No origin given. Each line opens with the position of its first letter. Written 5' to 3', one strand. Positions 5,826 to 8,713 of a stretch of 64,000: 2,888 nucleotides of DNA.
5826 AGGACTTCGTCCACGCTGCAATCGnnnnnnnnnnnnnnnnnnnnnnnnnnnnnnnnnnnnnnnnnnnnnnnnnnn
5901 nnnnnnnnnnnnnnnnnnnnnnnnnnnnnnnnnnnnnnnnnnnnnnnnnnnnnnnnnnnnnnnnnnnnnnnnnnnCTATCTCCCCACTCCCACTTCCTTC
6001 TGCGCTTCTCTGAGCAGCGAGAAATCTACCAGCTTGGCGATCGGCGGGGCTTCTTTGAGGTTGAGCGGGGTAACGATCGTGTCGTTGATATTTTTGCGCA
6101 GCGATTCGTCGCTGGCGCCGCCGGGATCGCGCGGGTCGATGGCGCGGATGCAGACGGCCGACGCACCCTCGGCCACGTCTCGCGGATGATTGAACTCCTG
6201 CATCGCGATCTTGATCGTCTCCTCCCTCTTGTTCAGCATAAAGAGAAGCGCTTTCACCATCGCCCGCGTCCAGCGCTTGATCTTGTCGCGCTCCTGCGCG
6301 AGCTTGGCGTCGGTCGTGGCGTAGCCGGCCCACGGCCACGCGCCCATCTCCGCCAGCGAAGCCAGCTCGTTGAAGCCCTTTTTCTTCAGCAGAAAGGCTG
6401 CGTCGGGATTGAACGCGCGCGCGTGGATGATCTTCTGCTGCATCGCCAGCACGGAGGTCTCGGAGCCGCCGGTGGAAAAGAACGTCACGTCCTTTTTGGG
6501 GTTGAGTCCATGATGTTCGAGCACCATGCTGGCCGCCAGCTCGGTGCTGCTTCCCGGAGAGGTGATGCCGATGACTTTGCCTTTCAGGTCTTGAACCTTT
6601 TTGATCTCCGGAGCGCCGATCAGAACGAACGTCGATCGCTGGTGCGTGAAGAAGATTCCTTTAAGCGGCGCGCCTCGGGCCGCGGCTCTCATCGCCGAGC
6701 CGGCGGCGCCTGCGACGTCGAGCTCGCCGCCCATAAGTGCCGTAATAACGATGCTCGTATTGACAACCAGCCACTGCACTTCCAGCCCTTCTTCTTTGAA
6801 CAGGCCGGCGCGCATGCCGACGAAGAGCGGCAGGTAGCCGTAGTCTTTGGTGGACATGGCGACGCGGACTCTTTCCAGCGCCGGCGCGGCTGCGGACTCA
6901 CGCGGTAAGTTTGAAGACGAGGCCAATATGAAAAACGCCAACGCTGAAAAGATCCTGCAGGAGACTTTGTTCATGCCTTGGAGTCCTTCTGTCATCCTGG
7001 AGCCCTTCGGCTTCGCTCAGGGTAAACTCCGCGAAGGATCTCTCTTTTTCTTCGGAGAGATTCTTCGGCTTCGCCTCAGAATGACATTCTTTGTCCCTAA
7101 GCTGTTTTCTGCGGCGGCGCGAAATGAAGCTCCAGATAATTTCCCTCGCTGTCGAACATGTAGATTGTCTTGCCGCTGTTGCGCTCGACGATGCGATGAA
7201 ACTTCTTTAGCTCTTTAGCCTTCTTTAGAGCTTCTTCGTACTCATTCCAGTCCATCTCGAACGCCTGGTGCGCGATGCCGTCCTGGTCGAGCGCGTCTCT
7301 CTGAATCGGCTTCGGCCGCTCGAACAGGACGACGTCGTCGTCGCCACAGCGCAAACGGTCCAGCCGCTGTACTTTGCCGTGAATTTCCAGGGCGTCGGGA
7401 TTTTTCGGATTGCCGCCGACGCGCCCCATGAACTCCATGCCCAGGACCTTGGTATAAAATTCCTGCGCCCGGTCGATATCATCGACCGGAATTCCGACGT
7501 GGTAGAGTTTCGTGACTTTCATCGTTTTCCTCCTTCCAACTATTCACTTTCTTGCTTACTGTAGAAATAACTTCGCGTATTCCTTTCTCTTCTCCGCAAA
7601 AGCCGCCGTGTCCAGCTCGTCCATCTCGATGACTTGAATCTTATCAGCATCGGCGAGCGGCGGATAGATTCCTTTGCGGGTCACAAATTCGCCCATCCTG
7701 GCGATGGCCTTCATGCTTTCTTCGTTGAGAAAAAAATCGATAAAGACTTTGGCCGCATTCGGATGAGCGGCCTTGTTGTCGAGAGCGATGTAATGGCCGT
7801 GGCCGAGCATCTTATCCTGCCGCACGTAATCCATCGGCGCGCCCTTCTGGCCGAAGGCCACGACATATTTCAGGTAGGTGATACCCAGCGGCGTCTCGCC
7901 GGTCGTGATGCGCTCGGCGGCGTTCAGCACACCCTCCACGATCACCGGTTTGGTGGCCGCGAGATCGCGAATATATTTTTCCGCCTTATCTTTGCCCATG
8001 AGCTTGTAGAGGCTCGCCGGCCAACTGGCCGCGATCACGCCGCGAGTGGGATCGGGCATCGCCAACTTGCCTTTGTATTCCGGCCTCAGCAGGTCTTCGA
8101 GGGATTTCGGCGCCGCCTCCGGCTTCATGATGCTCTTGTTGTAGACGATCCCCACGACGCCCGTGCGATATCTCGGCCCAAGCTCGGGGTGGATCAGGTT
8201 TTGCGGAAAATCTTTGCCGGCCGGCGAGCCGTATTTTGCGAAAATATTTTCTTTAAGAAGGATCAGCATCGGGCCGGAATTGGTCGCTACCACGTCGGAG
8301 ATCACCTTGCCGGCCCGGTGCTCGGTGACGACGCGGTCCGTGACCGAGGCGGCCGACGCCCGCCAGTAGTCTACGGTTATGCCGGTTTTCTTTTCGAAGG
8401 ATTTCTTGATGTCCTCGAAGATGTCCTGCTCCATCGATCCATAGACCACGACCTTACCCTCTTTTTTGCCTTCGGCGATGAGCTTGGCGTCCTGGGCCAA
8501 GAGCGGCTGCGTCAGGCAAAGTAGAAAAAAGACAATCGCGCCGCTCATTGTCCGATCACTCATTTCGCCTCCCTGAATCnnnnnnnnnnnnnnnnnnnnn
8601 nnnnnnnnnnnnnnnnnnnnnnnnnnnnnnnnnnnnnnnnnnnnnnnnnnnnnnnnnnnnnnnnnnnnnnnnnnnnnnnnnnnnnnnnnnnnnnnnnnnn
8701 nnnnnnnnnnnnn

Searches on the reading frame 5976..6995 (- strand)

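Call 3: search_protein_families(library=pfam, proteins=[window:5976-6995:-])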
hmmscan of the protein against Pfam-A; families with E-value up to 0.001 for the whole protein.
window:5976-6995:- (339 aa): 4 families
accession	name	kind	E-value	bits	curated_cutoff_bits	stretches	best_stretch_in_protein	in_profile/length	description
PF09084.16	NMT1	-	1.8e-19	71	20.5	1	55-259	5-215/216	NMT1/THI5 like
PF13379.11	NMT1_2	-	2.5e-11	44.3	24.7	1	52-254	16-239/252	NMT1-like family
PF12974.12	Phosphonate-bd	-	2.8e-10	40.4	27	1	67-240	25-210/242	ABC transporter, phosphonate, periplasmic substrate-binding protein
PF16868.10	NMT1_3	-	3.5e-06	27.3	27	1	122-195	94-166/289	NMT1-like family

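Call 8: search_protein_families(library=ncbifam, proteins=[window:5976-6995:-])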
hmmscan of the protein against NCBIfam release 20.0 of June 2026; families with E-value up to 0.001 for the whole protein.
window:5976-6995:- (339 aa): 5 families
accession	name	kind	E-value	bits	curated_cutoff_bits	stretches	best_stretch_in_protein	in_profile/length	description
TIGR01728.1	SsuA_fam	subfamily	2.2e-19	69.8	163.5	1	49-270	6-234/290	aliphatic sulfonate ABC transporter substrate-binding protein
NF040735.1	SBP_SaoX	equivalog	2.8e-10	39.8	300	1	58-275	19-240/330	ABC transporter substrate-binding subunit SaoX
TIGR02122.1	TRAP_TAXI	subfamily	3.4e-10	39.3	84.35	1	80-191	70-192/320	TAXI family TRAP transporter solute-binding subunit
TIGR01098.1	3A0109s03R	subfamily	3.9e-08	33.1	112.05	1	12-204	5-208/253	phosphate/phosphite/phosphonate ABC transporter substrate-binding protein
TIGR03431.1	PhnD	equivalog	0.00019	20.9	261.1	1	55-193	43-192/288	phosphonate ABC transporter substrate-binding protein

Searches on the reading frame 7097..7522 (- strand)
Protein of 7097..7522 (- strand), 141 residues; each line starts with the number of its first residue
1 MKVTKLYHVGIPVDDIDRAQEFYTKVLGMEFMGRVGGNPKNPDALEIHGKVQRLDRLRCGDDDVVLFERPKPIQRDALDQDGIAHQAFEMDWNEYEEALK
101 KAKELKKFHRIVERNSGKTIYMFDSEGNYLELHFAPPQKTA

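Call 3: search_protein_families(library=pfam, proteins=[window:7097-7522:-])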
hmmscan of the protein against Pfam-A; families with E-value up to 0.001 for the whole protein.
window:7097-7522:- (141 aa): 3 families
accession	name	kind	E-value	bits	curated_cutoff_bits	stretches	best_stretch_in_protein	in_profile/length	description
PF00903.31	Glyoxalase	-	2.7e-13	50.8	20.6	1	6-132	2-121/121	Glyoxalase/Bleomycin resistance protein/Dioxygenase superfamily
PF22677.2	Ble-like_N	-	7.3e-08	32.5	24.5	1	6-31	2-27/41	Bleomycin resistance protein-like N-terminal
PF13669.12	Glyoxalase_4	-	3.9e-05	24.3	27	1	8-102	2-86/109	Glyoxalase/Bleomycin resistance protein/Dioxygenase superfamily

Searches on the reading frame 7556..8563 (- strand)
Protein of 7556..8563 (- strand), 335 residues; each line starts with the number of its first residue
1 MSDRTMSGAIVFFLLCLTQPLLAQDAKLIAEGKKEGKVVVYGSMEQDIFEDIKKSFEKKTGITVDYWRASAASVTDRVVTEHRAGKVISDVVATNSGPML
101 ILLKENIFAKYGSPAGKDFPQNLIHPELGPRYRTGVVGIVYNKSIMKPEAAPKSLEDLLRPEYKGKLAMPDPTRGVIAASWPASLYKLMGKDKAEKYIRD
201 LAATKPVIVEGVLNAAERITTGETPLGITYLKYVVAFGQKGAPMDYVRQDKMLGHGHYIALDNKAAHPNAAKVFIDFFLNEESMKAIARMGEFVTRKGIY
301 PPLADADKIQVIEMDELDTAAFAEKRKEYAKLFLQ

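Call 3: search_protein_families(library=pfam, proteins=[window:7556-8563:-])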
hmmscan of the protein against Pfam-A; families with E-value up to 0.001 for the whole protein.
window:7556-8563:- (335 aa): 4 families
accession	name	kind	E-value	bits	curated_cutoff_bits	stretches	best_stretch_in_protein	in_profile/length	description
PF13343.11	SBP_bac_6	-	1.8e-17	64.1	24.6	1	104-318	26-243/245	Bacterial extracellular solute-binding protein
PF13531.11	SBP_bac_11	-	3.2e-17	63.5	25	1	38-291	3-225/227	Bacterial extracellular solute-binding protein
PF01547.30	SBP_bac_1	-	7.2e-16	59.5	26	1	49-284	10-306/307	Bacterial extracellular solute-binding protein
PF13416.11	SBP_bac_8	-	1.3e-15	58.4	27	1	53-298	3-264/279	Bacterial extracellular solute-binding protein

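Call 8: search_protein_families(library=ncbifam, proteins=[window:7556-8563:-])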
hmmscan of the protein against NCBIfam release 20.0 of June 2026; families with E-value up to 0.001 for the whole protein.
window:7556-8563:- (335 aa): 5 families
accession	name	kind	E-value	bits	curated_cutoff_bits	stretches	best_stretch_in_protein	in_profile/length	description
TIGR03261.1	phnS2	equivalog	2.6e-27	95.8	392.75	1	29-327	15-319/334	putative 2-aminoethylphosphonate ABC transporter substrate-binding protein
NF011620.1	PRK15046.1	equivalog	2.9e-15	55.9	310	1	30-204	19-191/334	2-aminoethylphosphonate ABC transporter substrate-binding protein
TIGR03227.1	PhnS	equivalog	6.5e-15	54.9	395.3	1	8-204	10-201/360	2-aminoethylphosphonate ABC transporter substrate-binding protein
TIGR01254.1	sfuA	subfamily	1.4e-09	37.7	93.4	1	37-306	6-272/306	thiamine ABC transporter substrate-binding protein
NF008633.1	PRK11622.1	subfamily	0.00086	18.3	203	0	246-283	292-329/397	ABC transporter substrate-binding protein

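Call 58: search_solved_structures(query=window:7556-8563:-, max_evalue=0.01)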
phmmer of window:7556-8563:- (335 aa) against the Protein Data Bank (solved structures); distinct sequences matched with E-value up to 0.01: 31.
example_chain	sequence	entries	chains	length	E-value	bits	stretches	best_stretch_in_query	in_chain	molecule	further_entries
7f6r_A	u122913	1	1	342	5.1e-19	72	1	20-289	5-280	Iron ABC transporter, periplasmic iron-binding protein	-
7f6s_A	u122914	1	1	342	5.1e-19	71.9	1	20-289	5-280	Iron ABC transporter, periplasmic iron-binding protein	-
7f6e_A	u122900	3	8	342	5.1e-19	71.9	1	20-289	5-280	Iron ABC transporter, periplasmic iron-binding protein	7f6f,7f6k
7f6u_A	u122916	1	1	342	5.8e-19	71.8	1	20-289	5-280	Iron ABC transporter, periplasmic iron-binding protein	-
7f6t_A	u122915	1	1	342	6.8e-19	71.6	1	20-289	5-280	Iron ABC transporter, periplasmic iron-binding protein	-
7f6q_A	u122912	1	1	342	1.2e-18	70.7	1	20-289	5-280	Iron ABC transporter, periplasmic iron-binding protein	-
7f6p_A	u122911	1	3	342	1.3e-18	70.6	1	20-289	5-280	Iron ABC transporter, periplasmic iron-binding protein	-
7f6n_A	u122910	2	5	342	1.3e-18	70.6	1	20-289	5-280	Iron ABC transporter, periplasmic iron-binding protein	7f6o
6wce_A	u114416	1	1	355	2e-13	53.6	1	14-286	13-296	Pyridoxal-5-phosphate binding protein A (P5PA)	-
4r72_A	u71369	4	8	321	2.4e-13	53.3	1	35-322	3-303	ABC-type Fe3+ transport system, periplasmic component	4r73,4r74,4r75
6iwf_A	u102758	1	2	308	8.7e-13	51.5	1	52-301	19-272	Ferric iron-binding protein HitA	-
6ivy_A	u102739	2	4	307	8.7e-13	51.5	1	52-301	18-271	Periplasmic Ferric iron-binding Protein HitA | Ferric iron-binding periplasmic protein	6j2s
8x1a_B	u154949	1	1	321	4e-10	42.7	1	34-293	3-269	Iron(III) ABC transporter, periplasmic iron-compound-binding protein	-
6fjl_A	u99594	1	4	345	4.9e-08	35.9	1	36-303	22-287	ABC-type Fe3+ transport system, periplasmic component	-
6hhb_A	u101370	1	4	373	5.5e-08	35.7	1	35-303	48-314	ABC-type Fe3+ transport system, periplasmic component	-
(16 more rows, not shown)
